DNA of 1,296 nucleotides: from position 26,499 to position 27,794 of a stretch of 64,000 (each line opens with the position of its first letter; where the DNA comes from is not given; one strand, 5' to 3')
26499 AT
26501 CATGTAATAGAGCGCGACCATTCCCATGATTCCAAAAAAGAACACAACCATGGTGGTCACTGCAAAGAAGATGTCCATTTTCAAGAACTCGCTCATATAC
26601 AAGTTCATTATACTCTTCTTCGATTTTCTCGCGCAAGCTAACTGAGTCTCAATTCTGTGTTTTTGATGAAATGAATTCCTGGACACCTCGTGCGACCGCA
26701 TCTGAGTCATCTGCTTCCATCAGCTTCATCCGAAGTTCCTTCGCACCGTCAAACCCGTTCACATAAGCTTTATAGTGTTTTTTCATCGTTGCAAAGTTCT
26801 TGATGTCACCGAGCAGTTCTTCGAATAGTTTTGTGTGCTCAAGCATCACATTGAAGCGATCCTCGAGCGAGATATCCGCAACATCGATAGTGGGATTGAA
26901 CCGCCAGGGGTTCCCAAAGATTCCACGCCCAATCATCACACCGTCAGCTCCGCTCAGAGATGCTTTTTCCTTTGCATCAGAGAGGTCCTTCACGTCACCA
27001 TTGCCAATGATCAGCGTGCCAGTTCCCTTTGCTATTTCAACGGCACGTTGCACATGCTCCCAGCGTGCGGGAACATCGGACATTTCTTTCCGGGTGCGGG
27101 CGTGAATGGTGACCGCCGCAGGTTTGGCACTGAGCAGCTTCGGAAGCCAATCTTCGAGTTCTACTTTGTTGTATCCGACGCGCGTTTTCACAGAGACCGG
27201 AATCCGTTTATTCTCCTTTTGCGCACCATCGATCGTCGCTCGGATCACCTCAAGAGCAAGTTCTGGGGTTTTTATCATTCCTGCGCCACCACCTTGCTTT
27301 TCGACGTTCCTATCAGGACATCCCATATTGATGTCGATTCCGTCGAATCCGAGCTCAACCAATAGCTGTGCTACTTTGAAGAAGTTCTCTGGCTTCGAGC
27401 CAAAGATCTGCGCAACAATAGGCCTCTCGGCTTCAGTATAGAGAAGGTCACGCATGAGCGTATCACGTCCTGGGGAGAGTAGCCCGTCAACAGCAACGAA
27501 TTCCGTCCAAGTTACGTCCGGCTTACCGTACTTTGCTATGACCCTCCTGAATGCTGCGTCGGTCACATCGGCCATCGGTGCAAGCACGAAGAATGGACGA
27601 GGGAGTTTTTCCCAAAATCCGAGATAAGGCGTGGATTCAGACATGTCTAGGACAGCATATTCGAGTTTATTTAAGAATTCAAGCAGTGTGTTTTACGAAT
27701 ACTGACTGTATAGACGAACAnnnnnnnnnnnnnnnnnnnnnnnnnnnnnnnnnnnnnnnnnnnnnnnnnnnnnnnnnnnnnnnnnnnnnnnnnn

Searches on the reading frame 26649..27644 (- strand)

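Call 17: search_protein_families(library=pfam, proteins=[window:26649-27644:-], max_evalue=0.001)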
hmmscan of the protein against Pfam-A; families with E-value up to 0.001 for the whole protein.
window:26649-27644:- (331 aa): 1 family
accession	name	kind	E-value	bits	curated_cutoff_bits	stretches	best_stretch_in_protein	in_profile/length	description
PF01207.24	Dus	-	1.5e-60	205.4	20.4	1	21-319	2-300/311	Dihydrouridine synthase (Dus)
